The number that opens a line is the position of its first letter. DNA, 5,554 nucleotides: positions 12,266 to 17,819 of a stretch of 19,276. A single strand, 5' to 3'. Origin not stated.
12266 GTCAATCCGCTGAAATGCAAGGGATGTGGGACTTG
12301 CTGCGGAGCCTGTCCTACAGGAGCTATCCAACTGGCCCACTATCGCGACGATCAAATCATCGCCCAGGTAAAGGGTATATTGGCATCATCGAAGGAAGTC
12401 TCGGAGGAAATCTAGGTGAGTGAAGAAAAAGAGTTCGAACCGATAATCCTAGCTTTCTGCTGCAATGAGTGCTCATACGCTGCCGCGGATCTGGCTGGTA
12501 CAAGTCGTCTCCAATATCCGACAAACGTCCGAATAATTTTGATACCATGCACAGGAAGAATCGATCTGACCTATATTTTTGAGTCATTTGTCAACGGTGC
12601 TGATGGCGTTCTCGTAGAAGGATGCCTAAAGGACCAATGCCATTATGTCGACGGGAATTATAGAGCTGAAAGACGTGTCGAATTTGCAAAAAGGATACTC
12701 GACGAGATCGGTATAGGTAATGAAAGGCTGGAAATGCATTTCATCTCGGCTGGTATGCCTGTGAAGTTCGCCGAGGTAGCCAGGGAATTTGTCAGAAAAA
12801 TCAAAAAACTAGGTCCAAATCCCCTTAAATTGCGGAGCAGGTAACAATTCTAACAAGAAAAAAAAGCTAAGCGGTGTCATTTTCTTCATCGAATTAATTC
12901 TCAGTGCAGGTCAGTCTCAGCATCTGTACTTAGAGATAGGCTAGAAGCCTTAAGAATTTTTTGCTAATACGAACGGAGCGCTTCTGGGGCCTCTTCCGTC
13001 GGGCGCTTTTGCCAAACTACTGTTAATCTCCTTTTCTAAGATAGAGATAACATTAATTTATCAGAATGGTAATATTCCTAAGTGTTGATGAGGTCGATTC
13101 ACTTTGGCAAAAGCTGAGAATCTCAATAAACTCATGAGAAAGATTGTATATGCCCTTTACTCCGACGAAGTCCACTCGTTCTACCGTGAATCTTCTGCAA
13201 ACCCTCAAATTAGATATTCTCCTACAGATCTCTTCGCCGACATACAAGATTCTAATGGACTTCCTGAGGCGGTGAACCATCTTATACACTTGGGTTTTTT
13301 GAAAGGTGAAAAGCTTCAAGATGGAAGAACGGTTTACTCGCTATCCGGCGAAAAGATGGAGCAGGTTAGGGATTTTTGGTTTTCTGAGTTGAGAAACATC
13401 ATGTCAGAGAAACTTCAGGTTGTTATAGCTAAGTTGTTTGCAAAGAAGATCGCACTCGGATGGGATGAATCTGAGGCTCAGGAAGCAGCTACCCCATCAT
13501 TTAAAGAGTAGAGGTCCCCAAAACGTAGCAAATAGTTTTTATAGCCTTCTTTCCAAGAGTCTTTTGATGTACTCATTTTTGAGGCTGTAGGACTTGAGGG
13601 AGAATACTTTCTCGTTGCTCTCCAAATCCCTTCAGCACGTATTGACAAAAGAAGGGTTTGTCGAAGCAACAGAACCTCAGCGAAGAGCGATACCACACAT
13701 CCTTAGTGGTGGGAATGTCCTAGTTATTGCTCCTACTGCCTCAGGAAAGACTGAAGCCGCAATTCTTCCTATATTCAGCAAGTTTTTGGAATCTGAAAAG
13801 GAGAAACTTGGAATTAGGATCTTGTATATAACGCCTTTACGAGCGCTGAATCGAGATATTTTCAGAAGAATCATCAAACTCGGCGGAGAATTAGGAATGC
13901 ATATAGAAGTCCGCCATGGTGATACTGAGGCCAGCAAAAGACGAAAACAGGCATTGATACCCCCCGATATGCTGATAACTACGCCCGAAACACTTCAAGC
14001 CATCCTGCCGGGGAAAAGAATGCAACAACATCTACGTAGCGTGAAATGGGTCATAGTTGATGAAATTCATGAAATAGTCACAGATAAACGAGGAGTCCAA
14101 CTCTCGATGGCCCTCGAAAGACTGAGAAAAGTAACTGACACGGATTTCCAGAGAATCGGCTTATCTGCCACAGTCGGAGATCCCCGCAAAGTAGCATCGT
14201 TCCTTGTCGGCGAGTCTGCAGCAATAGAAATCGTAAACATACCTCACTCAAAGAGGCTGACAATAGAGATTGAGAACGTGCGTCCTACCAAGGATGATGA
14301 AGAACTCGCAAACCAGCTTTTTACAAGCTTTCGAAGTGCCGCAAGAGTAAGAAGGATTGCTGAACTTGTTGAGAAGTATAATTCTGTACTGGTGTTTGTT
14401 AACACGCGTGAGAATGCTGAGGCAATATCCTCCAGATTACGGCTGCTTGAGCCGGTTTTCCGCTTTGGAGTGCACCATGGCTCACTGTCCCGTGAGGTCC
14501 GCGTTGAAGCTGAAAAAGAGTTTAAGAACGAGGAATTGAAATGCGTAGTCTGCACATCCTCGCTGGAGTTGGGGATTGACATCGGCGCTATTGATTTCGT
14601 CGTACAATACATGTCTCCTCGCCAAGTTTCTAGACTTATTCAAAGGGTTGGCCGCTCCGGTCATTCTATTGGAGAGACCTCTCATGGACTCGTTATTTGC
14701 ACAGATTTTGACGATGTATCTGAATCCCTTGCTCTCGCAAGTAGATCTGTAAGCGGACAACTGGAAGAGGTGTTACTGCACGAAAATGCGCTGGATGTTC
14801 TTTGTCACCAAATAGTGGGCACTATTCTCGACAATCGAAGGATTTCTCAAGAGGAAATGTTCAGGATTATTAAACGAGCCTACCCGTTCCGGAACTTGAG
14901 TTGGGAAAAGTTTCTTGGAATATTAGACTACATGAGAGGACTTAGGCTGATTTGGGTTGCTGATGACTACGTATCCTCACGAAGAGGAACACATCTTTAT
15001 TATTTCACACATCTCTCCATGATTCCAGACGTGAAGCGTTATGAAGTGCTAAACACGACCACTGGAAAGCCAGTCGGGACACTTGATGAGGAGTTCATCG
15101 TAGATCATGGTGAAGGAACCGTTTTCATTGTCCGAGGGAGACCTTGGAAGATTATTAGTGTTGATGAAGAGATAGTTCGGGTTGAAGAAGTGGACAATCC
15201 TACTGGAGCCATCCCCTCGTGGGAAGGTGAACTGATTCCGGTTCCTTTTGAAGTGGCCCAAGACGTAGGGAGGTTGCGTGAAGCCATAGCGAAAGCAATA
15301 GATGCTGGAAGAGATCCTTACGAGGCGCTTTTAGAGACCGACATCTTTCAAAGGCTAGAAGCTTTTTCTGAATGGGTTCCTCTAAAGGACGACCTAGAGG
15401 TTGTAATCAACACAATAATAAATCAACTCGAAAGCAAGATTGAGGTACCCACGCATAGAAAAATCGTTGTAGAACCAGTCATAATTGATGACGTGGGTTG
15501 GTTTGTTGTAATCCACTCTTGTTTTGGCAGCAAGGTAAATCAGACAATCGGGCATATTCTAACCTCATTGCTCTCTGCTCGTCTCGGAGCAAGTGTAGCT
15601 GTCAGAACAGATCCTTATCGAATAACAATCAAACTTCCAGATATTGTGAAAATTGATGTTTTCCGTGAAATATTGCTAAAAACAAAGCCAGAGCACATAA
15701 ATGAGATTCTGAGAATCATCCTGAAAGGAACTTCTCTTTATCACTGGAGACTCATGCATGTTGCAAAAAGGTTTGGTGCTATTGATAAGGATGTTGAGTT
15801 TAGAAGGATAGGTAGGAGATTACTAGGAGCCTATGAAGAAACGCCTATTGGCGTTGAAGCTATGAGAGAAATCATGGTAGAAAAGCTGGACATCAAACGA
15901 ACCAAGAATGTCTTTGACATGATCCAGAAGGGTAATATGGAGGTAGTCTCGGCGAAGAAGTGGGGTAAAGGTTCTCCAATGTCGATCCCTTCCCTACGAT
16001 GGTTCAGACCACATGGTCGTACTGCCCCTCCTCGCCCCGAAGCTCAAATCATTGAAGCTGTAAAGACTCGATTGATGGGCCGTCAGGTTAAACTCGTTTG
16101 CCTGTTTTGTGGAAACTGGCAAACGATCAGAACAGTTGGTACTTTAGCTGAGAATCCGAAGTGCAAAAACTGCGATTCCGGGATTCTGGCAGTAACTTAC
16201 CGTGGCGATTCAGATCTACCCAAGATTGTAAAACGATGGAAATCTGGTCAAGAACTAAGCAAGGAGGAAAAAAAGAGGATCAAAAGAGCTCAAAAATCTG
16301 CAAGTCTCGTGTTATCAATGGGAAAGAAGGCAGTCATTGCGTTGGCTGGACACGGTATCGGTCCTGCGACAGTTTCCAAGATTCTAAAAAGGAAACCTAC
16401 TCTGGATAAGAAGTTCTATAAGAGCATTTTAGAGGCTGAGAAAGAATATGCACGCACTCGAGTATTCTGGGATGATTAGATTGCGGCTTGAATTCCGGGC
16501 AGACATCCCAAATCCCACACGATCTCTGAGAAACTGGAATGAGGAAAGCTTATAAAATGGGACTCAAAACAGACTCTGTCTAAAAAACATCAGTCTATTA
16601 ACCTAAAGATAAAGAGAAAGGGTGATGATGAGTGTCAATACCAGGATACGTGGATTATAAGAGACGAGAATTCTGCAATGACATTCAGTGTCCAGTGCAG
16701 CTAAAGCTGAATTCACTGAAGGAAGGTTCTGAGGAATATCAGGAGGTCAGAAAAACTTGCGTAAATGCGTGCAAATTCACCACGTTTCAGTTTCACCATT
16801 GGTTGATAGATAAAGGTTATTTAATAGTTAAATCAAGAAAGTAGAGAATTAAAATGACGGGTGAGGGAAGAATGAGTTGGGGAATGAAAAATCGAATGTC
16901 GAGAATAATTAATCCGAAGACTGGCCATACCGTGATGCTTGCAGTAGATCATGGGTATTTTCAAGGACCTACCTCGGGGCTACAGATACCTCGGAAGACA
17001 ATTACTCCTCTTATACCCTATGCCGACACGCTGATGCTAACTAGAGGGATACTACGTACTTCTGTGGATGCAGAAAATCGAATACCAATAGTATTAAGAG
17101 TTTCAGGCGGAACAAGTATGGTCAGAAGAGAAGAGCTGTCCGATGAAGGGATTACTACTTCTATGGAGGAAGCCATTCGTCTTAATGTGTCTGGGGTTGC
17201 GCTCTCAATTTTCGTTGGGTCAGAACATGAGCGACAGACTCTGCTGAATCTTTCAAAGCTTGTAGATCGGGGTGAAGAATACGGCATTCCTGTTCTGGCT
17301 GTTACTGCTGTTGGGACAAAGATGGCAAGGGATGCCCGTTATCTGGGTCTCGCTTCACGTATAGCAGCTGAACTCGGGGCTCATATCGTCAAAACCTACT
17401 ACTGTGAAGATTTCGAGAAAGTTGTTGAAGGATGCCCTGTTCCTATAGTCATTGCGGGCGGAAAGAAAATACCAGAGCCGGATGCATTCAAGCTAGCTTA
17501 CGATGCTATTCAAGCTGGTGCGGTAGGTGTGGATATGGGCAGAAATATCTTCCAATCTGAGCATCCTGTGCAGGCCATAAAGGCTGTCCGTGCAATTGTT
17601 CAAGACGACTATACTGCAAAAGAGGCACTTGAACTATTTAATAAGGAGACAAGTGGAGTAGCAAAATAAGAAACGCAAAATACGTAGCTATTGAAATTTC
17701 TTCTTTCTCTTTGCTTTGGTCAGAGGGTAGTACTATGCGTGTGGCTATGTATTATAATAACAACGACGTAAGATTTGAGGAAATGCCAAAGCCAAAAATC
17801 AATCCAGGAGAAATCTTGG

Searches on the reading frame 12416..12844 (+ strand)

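Call 7: search_protein_families(library=pfam, proteins=[window:12416-12844:+], max_evalue=0.01)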
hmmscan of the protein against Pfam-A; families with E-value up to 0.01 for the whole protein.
window:12416-12844:+ (142 aa): 1 family
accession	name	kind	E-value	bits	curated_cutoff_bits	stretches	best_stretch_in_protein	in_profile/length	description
PF02662.21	FlpD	-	1.1e-50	171.2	22.3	1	11-133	1-123/123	Methyl-viologen-reducing hydrogenase, delta subunit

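Call 8: search_protein_families(library=ncbifam, proteins=[window:12416-12844:+], max_evalue=0.001)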
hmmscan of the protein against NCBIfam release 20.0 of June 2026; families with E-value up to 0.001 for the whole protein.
window:12416-12844:+ (142 aa): 4 families
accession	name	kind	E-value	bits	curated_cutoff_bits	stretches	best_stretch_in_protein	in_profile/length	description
NF045873.1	F420_non_VhuD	exception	2.5e-55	186.1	215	1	8-138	1-131/132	F420-non-reducing hydrogenase iron-sulfur subunit VhuD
NF040770.1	hetero_SS_HdrA2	exception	2.2e-45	155.1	1100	1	2-135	641-774/777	CoB-CoM heterodisulfide reductase HdrA2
NF041891.1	hdrA_Methbact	equivalog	5e-13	48.2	1300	1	2-131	637-760/762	ferredoxin:CoB-CoM heterodisulfide reductase subunit HdrA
NF041778.1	hetero_SS_HdrA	equivalog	6.7e-05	20.9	1400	1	11-67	656-712/771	ferredoxin:CoB-CoM heterodisulfide reductase subunit HdrA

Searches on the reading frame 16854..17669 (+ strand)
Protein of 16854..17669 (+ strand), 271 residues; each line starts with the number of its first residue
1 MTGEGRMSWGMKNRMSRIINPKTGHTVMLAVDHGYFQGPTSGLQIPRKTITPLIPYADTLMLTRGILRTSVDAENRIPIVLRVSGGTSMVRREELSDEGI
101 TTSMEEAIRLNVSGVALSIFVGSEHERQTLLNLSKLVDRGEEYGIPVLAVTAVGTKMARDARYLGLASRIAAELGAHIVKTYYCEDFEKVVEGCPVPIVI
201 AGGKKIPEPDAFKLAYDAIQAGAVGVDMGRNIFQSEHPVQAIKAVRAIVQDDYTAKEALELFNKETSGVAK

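Call 15: search_protein_families(library=pfam, proteins=[window:16854-17669:+], max_evalue=0.001)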
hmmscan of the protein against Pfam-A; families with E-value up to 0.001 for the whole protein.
window:16854-17669:+ (271 aa): 1 family
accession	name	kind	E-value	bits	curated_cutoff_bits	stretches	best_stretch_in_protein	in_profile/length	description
PF01791.15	DeoC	-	6e-24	85.4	23.8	1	26-235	1-229/229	DeoC/LacD family aldolase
